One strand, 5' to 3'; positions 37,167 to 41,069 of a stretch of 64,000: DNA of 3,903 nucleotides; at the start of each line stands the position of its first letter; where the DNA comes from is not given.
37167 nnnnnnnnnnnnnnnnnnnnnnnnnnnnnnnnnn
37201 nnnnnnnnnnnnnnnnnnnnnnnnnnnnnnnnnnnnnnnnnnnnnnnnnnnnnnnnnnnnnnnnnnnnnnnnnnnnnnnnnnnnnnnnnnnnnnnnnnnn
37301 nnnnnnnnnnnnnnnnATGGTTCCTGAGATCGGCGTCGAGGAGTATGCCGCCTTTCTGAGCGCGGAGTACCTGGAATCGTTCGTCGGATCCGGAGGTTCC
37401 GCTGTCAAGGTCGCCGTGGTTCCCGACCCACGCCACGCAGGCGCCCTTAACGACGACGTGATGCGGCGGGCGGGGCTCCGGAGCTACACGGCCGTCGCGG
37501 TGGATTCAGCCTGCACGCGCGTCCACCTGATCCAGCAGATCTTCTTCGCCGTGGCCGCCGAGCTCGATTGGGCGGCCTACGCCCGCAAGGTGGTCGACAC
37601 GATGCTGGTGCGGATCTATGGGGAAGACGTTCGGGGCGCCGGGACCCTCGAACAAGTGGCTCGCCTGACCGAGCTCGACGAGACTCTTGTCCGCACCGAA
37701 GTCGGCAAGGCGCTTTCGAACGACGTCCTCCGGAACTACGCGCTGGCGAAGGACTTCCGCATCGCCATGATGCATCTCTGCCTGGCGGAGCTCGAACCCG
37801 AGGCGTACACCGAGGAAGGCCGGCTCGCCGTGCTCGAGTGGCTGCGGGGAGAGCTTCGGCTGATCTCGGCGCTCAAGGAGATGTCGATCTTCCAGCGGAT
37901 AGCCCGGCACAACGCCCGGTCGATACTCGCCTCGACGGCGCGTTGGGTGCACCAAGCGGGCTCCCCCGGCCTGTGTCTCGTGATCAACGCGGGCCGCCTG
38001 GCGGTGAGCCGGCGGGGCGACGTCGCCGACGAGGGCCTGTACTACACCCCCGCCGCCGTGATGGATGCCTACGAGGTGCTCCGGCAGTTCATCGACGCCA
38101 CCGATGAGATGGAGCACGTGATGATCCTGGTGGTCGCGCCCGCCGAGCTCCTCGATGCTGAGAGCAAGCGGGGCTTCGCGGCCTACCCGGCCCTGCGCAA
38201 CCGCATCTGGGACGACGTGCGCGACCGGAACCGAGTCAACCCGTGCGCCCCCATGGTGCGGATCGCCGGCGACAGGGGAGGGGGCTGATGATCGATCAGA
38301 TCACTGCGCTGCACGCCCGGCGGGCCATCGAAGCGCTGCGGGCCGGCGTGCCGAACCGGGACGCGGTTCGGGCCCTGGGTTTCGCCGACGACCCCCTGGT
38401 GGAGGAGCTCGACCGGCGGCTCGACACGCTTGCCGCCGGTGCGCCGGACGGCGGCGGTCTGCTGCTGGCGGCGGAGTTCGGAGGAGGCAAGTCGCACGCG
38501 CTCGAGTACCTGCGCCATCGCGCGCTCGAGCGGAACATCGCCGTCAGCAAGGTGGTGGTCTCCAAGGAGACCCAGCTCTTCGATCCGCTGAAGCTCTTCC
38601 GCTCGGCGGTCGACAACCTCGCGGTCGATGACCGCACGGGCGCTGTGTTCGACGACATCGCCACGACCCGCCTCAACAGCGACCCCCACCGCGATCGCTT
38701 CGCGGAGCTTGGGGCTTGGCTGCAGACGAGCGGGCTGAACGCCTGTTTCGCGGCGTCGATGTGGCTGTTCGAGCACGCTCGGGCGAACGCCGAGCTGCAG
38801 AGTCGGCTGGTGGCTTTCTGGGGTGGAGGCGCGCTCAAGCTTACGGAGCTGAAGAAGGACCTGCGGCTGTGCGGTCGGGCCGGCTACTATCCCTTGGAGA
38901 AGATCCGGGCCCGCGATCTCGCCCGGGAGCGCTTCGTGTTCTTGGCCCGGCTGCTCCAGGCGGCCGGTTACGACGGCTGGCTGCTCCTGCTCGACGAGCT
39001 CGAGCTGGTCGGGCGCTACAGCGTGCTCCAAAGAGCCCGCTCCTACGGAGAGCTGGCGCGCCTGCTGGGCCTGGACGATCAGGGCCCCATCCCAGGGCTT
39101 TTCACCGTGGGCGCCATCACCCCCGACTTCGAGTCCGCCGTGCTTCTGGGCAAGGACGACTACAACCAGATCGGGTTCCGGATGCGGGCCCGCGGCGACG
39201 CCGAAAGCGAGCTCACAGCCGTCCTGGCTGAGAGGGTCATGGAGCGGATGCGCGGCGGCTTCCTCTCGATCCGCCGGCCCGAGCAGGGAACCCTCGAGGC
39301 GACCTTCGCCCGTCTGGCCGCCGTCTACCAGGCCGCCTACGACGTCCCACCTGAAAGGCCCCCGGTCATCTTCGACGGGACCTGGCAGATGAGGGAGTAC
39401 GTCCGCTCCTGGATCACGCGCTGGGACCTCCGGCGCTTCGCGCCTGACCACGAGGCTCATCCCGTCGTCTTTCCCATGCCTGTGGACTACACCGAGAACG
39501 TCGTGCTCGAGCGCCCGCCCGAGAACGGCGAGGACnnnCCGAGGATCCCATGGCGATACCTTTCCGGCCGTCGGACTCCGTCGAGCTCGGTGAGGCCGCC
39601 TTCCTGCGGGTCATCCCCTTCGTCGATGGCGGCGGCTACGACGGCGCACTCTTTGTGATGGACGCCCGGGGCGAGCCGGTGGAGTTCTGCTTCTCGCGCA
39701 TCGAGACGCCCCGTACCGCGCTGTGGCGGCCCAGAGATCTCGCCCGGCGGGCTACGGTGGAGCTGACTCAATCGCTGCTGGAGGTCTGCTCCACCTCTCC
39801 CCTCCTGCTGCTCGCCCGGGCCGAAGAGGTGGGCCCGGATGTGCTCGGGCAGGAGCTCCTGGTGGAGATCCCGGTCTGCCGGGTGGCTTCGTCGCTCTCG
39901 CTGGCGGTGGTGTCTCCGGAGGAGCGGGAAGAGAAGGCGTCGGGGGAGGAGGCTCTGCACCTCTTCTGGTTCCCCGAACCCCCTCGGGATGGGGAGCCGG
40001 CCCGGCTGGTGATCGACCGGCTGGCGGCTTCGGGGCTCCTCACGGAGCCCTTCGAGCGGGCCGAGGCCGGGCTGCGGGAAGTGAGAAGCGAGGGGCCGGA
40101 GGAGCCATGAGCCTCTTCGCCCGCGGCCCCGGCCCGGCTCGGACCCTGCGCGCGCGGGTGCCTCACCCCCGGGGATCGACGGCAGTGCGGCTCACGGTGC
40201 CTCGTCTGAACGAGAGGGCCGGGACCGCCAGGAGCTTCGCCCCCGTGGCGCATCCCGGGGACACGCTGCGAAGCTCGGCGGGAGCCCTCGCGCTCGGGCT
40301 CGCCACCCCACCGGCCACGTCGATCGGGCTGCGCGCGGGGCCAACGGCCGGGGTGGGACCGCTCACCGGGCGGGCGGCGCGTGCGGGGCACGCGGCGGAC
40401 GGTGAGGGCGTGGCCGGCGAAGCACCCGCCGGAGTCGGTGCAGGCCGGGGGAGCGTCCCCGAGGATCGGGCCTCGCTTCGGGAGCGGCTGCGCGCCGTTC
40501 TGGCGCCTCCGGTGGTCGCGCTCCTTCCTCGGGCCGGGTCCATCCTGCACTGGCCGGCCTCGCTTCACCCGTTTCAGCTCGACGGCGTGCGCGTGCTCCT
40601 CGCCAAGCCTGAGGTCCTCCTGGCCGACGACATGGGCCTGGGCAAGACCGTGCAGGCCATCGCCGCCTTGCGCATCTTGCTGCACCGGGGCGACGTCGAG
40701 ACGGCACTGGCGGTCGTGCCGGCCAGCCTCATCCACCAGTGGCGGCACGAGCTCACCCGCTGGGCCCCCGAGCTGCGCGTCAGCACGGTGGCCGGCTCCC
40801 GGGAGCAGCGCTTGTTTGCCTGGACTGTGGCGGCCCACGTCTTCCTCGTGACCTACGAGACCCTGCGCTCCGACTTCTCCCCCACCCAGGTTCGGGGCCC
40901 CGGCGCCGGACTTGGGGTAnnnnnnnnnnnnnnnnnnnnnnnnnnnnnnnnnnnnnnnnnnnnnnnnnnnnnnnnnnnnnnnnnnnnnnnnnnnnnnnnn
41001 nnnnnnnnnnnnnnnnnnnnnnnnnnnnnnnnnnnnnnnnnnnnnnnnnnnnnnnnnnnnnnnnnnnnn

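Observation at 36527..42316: Uncharacterised five-gene cassette centred on a SNF2 helicase-Mrr nuclease fusion and a P-loop NTPase, in a defence-island context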

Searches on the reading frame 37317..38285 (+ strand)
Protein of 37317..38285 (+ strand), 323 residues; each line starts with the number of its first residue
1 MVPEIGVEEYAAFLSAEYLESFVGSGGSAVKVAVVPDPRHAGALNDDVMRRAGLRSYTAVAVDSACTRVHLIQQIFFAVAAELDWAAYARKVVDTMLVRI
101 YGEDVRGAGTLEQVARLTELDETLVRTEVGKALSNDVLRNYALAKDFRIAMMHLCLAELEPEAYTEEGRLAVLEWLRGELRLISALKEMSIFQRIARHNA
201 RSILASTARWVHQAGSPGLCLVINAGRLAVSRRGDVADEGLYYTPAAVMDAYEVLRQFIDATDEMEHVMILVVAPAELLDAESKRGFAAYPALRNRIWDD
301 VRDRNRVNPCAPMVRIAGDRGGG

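Call 5: search_protein_families(library=pfam, proteins=[window:37317-38285:+], max_evalue=0.1)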
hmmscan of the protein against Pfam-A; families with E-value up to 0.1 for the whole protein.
window:37317-38285:+ (323 aa): 1 family
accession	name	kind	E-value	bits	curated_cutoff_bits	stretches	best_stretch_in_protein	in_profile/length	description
PF10923.14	BrxC_BrxD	-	5.6e-10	39.1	22.2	1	125-316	151-331/414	BREX system ATP-binding protein BrxC/D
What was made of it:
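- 37317..38288 (+): Gene B, 323 aa. A BrxD-family (PF10923, Orc/Cdc6-type AAA+) paralogue without a Walker A GK[ST] motif. Presumably non-catalytic. Pfam 39.1 bits: call 5.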

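Call 6: search_protein_families(library=padloc, proteins=[window:37317-38285:+], max_evalue=0.1)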
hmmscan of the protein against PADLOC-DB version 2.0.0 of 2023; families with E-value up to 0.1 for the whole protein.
window:37317-38285:+ (323 aa): 2 families
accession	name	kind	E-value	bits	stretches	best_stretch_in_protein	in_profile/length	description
PDLC02494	BrxD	-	1.2e-07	29.2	1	58-315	84-326/440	BrxD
PDLC03959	SngB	-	0.00021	18.5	1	166-302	193-321/439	-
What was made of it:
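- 37317..38288 (+): PADLOC BrxD 1.2e-7 and SngB 2e-4: call 6.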

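Call 7: search_protein_families(library=ncbifam, proteins=[window:37317-38285:+], max_evalue=0.1)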
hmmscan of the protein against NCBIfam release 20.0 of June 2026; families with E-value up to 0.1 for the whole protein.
window:37317-38285:+ (323 aa): 1 family
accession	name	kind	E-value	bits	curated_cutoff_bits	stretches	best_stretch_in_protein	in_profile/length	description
NF033438.1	BREX_BrxD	equivalog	3.9e-07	29.5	350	1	58-315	80-322/423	BREX system ATP-binding protein BrxD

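Call 8: search_protein_families(library=phrogs, proteins=[window:37317-38285:+], max_evalue=0.1)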
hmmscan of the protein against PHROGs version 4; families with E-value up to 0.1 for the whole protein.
window:37317-38285:+ (323 aa): 0 families

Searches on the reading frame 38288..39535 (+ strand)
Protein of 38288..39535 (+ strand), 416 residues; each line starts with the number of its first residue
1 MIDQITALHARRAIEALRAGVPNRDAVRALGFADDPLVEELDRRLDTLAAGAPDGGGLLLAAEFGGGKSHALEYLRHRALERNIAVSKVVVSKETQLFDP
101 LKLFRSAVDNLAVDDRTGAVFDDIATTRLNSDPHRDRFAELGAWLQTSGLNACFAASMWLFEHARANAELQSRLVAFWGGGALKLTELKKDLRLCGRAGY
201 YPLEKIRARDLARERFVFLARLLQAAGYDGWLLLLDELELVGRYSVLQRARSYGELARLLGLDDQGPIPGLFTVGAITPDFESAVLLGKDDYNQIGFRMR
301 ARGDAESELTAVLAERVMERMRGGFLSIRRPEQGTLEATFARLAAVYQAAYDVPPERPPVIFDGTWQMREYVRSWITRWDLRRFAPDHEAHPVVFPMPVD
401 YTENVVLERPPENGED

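Call 5: search_protein_families(library=pfam, proteins=[window:38288-39535:+], max_evalue=0.1)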
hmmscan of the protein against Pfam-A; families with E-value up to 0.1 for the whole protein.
window:38288-39535:+ (416 aa): 2 families
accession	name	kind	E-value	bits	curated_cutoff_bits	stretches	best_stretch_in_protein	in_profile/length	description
PF10923.14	BrxC_BrxD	-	2.2e-19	70.1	22.2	2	9-117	5-115/414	BREX system ATP-binding protein BrxC/D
PF13191.12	AAA_16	-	0.011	16.6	32.6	1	37-239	8-142/167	AAA ATPase domain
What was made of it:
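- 38288..39538 (+): Gene C, 416 aa. A BrxD-family AAA+ ATPase with conserved Walker A (GGGKSH, K68) and Walker B (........). Pfam 70.1 bits: call 5.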

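Call 6: search_protein_families(library=padloc, proteins=[window:38288-39535:+], max_evalue=0.1)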
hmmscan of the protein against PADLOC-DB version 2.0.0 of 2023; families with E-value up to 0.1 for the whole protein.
window:38288-39535:+ (416 aa): 2 families
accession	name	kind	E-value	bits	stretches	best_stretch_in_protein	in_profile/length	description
PDLC02494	BrxD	-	3.1e-18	64.1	2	4-124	3-122/440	BrxD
PDLC03959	SngB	-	2.5e-07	28.1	1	4-116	5-119/439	-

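Call 7: search_protein_families(library=ncbifam, proteins=[window:38288-39535:+], max_evalue=0.1)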
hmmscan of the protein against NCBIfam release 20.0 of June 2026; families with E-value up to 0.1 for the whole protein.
window:38288-39535:+ (416 aa): 1 family
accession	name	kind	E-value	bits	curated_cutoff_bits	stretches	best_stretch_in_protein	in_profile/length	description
NF033438.1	BREX_BrxD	equivalog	4e-18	65.7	350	2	9-124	4-118/423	BREX system ATP-binding protein BrxD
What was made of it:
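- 38288..39538 (+): NCBIfam BrxD 65.7 bits against a cutoff of 350: call 7.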

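Call 8: search_protein_families(library=phrogs, proteins=[window:38288-39535:+], max_evalue=0.1)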
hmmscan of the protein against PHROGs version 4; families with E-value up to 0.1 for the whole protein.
window:38288-39535:+ (416 aa): 0 families

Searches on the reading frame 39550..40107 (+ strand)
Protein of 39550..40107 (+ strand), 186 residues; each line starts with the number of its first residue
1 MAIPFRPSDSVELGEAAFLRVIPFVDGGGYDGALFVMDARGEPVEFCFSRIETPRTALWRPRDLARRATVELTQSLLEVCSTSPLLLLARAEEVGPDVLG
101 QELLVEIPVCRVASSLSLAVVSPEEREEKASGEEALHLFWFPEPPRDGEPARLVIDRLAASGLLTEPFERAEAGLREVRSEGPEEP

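Call 5: search_protein_families(library=pfam, proteins=[window:39550-40107:+], max_evalue=0.1)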
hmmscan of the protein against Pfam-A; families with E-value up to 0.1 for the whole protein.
window:39550-40107:+ (186 aa): 0 families

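Call 6: search_protein_families(library=padloc, proteins=[window:39550-40107:+], max_evalue=0.1)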
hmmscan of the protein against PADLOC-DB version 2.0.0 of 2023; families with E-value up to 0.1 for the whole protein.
window:39550-40107:+ (186 aa): 0 families

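Call 7: search_protein_families(library=ncbifam, proteins=[window:39550-40107:+], max_evalue=0.1)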
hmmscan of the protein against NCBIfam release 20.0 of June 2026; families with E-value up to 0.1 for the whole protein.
window:39550-40107:+ (186 aa): 0 families

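Call 8: search_protein_families(library=phrogs, proteins=[window:39550-40107:+], max_evalue=0.1)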
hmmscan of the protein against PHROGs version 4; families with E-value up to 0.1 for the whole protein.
window:39550-40107:+ (186 aa): 0 families

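Call 38: find_homologous_proteins(query=window:39550-40107:+)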
Query window:39550-40107:+ (186 aa): 169 proteins with E <= 0.001 among 1610 candidates; the best 120 are listed.
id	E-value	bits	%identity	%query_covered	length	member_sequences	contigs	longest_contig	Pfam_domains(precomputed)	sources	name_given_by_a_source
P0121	3.5e-113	393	99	100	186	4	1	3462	-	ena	-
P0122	6.5e-75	269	70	97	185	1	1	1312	-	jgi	jgi:hypothetical protein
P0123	2.3e-74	267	69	99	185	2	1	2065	-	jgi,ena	-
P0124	6.8e-74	265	69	98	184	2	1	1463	-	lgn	-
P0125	3.1e-73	263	69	97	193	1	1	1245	-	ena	-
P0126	5.5e-73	262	68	99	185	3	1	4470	-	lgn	-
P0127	5.7e-72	259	69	99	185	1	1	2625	-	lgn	-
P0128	4.8e-71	256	66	99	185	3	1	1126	-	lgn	-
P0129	5.1e-71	256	66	99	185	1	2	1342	-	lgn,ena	-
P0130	1.2e-70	255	67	99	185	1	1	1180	-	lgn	-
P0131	7.5e-70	252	65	99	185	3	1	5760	-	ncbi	ncbi:MAG: hypothetical protein ACYCX3_14480 [Thermoleophilia bacterium]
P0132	9.0e-70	252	65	98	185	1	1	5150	-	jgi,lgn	-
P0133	1.2e-69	252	67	97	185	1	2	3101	-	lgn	-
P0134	9.0e-69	249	66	99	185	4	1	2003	-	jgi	jgi:hypothetical protein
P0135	1.0e-67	245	66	97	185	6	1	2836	-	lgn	-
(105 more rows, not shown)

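Call 48: predict_structure(alignment_id=A2)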
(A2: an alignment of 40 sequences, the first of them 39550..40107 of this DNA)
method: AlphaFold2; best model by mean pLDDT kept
length: 186 residues; sequences in the alignment: 40
mean_pLDDT: 89.4   pTM: 0.88
mean pLDDT of the five models: 89.4, 89.2, 89.0, 88.4, 88.0
residues with pLDDT >= 90: 129; 70-90: 45; 50-70: 8; < 50: 4
segments of 3 or more residues with pLDDT < 50: 183-186
pLDDT, mean of each block of 10 residues (from residue 1): 66 88 93 97 96 87 93 97 96 91 91 87 91 85 94 94 95 92 50
secondary structure, 60 per line:
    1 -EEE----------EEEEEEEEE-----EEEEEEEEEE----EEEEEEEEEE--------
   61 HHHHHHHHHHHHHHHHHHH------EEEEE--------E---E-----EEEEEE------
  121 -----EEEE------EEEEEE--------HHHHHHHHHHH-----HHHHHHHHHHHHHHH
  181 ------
elements in order: E2-4 E15-23 E29-38 E43-52 H61-79 E86-90 E109-114 E126-129 E136-141 H150-160 H166-180
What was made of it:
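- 39550..40110 (+): Gene D, 186 aa. A new family with an RNase H-like fold of the EndoV/UPF0215/Piwi/UvrC-C/NurA clade. In many homologous loci it forms the N-terminal domain of the SNF2 helicase. AF2 model with pLDDT 89.4: call 48.
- On RNase H-like superfamily, EndoV/DUF99/Piwi clade (protein D): The model has pLDDT 89.4 (call 48).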

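Call 56: search_solved_structures(query=A2, max_evalue=10, show_alignments=3)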
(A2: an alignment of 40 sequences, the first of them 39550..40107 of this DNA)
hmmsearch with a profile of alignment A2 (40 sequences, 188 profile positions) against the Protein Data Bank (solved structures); distinct sequences matched with E-value up to 10: 1.
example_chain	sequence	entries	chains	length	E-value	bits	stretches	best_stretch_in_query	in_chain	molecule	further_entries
3abf_A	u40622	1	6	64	0.88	12.4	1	150-183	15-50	4-oxalocrotonate tautomerase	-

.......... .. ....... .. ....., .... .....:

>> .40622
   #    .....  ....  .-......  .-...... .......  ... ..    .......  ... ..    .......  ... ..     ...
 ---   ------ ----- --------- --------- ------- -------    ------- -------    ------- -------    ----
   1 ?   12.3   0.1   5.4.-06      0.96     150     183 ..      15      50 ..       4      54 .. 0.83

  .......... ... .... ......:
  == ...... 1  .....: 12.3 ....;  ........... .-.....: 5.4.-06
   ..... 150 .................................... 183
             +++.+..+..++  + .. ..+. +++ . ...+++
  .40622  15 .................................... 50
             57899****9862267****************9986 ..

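Call 58: search_protein_families(library=pfam, alignment_id=A2, max_evalue=10)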
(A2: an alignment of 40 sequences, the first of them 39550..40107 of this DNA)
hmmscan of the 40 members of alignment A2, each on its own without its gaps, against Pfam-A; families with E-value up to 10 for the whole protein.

A. member 1, window:39550-40107:+ (186 aa): 0 families

B. families by the number of members that match (of 40 scanned): 2 families
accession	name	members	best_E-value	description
PF25215.1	HVO_B0008_C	1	0.079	HVO_B0008 C-terminal domain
PF04806.17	EspF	1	0.17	EspF protein repeat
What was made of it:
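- Closest known: Argonaute/EndoV-clade RNase H modules coupled to helicase-nucleases. Different: There is no sequence similarity (calls 56, 58).
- Tried and rejected: A profile search against PDB sequences and a scan of 40 family members against Pfam found nothing (calls 56, 58).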

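Call 67: find_encoding_contigs(protein=P0121, flank=5000, max_places=3)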
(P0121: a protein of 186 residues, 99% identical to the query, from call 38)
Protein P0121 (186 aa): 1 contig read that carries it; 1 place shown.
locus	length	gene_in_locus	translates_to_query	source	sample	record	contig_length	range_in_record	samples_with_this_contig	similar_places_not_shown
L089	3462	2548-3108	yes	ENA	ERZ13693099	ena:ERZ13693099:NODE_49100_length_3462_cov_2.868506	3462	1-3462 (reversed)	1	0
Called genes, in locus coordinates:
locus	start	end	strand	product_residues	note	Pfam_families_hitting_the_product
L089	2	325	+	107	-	?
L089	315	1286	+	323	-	PF10923:BrxC_BrxD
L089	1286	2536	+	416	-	PF10923:BrxC_BrxD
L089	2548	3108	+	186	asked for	-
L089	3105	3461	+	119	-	?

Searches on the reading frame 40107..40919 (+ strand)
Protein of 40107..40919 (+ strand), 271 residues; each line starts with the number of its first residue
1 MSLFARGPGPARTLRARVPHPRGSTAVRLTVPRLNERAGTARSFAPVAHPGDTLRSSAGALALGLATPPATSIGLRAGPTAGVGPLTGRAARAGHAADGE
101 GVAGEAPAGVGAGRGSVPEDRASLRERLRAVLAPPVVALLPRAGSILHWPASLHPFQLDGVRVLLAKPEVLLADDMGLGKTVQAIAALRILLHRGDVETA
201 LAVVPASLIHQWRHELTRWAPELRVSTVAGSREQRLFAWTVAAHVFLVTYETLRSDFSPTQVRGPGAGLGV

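Call 5: search_protein_families(library=pfam, proteins=[window:40107-40919:+], max_evalue=0.1)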
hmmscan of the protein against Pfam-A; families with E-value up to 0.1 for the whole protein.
window:40107-40919:+ (271 aa): 3 families
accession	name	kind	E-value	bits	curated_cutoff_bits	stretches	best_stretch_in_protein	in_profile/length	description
PF00176.29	SNF2-rel_dom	-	1.4e-19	70.7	24.9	1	157-258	2-119/290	SNF2-related domain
PF04851.21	ResIII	-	0.00019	21.8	22.5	1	169-257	25-114/164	Type III restriction enzyme, res subunit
PF00270.35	DEAD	-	0.0013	19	26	1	155-257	2-109/167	DEAD/DEAH box helicase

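Call 6: search_protein_families(library=padloc, proteins=[window:40107-40919:+], max_evalue=0.1)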
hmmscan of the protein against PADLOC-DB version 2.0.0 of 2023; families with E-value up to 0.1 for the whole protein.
window:40107-40919:+ (271 aa): 42 families (the best 25 are shown)
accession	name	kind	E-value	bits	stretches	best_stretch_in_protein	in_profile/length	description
PDLC00633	ZorD1|ZorD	-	1.8e-20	70.7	1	151-256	442-553/908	"SWI2/SNF2 helicase, Mrr-like nuclease"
PDLC02845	DpdE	-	3.4e-14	49.6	1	152-255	843-948/1293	DpdE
PDLC02849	DpdE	-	2.3e-13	47.3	1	171-256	423-505/857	DpdE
PDLC02621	DrmD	-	2.4e-12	43.9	1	152-217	121-188/1040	DrmD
PDLC00631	ZorD1|ZorD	-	5.3e-12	42.3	1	151-255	440-565/1071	"SWI2/SNF2 helicase, Mrr-like nuclease"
PDLC02842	DpdE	-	5.7e-12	42.1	1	170-238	723-792/1176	DpdE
PDLC00634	ZorD1|ZorD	-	9.7e-12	41.4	1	165-219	512-569/1208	"SWI2/SNF2 helicase, Mrr-like nuclease"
PDLC02843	DpdE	-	1.6e-11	40.9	1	146-217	152-225/1091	DpdE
PDLC02848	DpdE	-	1.9e-11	40.7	1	154-254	358-460/856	DpdE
PDLC02850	DpdE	-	3.1e-11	39.9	1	153-254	805-908/1282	DpdE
PDLC02852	DpdE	-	3.6e-11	39.7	1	150-254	463-566/905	DpdE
PDLC02851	DpdE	-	3.8e-11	39.5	1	153-257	598-707/1055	DpdE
PDLC00632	ZorD1|ZorD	-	3.9e-11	39.6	1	170-219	619-669/1101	"SWI2/SNF2 helicase, Mrr-like nuclease"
PDLC02841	DpdE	-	1.6e-10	37.4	1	145-217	161-235/1037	DpdE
PDLC02840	DpdE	-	1.8e-10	37.8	1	152-217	159-227/1091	DpdE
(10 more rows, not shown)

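Call 7: search_protein_families(library=ncbifam, proteins=[window:40107-40919:+], max_evalue=0.1)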
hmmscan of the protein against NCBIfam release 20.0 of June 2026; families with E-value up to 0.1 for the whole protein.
window:40107-40919:+ (271 aa): 10 families
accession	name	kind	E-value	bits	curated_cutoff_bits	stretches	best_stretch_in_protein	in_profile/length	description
NF053675.1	pilus_reg_Snf2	equivalog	2e-16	59.3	1100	1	151-258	583-692/1029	pilus expression-regulating Snf2 family helicase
NF058637.1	helic_SCO1167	equivalog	3.4e-15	55.2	1200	1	151-256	468-576/932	SCO1167/SCO6262 family helicase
NF038317.1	DISARM_DrmD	equivalog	6.9e-13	47.8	610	1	152-217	107-174/1021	DISARM system SNF2-like helicase DrmD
NF041062.1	DpdE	equivalog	4.4e-11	41.5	500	1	152-217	153-220/1048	protein DpdE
NF003426.0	PRK04914.1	equivalog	4.7e-11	41.6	576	1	167-219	170-222/959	RNA polymerase-associated protein RapA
NF041790.1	anti-phage_ZorD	equivalog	9.8e-09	33.7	1500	1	170-219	607-657/1035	type I Zorya anti-phage system protein ZorD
NF042964.1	phospholipD_antiphage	equivalog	8.7e-07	27.6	1100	1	170-217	252-298/895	phospholipase D-like domain-containing anti-phage protein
NF038318.1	DISARM_DrmD_b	equivalog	1.8e-06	26.4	950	1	169-217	49-96/868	DISARM system SNF2-like helicase DrmD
NF008170.0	PRK10917.2-4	equivalog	0.0041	15.1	975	1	171-226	425-479/826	ATP-dependent DNA helicase RecG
TIGR03117.2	cas_csf4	equivalog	0.054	11.6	400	1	165-232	144-216/800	type IV CRISPR-associated DEAD/DEAH-box helicase Csf4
